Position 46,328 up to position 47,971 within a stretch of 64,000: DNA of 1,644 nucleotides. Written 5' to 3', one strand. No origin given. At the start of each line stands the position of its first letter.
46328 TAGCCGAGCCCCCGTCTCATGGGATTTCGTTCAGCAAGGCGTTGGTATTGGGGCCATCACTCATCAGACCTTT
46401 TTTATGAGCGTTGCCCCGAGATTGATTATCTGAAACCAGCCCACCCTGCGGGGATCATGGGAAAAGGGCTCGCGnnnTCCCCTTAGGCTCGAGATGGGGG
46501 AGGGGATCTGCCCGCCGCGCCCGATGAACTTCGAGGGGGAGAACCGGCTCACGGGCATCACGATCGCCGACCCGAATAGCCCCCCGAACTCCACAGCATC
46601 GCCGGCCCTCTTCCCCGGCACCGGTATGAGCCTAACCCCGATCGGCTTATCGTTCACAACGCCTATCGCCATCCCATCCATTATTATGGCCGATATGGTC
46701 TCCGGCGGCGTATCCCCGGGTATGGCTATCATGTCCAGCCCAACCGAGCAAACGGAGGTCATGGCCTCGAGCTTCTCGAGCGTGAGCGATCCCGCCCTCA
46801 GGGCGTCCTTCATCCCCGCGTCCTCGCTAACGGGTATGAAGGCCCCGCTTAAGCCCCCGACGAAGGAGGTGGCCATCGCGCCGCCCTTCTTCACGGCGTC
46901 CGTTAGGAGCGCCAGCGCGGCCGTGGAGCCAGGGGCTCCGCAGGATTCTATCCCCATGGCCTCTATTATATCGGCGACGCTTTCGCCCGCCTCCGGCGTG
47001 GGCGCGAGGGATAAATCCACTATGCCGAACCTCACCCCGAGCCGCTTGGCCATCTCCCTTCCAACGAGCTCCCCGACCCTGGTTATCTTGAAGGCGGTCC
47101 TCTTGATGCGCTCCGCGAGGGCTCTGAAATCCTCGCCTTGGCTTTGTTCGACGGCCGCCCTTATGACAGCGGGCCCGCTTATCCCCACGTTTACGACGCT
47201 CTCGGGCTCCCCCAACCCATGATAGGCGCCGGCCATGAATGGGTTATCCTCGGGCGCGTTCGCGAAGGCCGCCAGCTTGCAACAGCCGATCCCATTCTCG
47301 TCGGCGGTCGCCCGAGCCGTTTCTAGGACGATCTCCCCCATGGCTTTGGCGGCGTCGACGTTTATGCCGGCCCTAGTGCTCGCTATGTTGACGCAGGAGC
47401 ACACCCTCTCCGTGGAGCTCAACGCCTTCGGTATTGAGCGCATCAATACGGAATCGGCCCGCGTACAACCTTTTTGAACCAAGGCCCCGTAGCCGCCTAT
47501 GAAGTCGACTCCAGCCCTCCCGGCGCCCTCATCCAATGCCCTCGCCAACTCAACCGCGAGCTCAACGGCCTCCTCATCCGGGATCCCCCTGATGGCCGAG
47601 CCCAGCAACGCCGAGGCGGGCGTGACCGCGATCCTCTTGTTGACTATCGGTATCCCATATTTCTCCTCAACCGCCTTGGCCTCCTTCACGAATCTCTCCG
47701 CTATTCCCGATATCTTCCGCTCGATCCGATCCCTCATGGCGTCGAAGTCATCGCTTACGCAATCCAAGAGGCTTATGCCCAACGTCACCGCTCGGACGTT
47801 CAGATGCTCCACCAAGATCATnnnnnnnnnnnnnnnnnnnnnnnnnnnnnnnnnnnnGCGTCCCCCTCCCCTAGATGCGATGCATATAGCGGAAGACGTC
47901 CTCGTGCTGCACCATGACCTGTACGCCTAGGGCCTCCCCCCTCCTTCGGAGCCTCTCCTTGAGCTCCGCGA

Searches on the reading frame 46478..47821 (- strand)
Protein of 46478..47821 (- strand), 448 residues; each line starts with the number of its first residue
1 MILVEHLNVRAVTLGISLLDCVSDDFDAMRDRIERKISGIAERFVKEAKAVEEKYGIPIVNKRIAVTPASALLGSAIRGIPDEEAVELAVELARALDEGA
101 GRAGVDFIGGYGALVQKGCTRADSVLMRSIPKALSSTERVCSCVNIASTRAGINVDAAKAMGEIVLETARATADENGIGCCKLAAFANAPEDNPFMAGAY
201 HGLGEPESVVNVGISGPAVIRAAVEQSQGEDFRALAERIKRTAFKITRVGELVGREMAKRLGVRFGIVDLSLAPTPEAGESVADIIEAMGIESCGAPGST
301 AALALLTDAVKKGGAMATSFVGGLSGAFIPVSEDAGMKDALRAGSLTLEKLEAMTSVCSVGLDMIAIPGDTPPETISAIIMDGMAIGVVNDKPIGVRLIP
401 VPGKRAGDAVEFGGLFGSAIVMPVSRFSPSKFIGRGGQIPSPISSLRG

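Call 67: search_protein_families(library=pfam, proteins=[window:46478-47821:-], max_evalue=0.00001)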
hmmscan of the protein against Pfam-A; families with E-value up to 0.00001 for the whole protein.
window:46478-47821:- (448 aa): 1 family
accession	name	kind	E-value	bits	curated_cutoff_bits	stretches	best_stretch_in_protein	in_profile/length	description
PF05167.17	DUF711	-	3.6e-179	596.3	25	1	1-418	2-412/413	Uncharacterised ACR (DUF711)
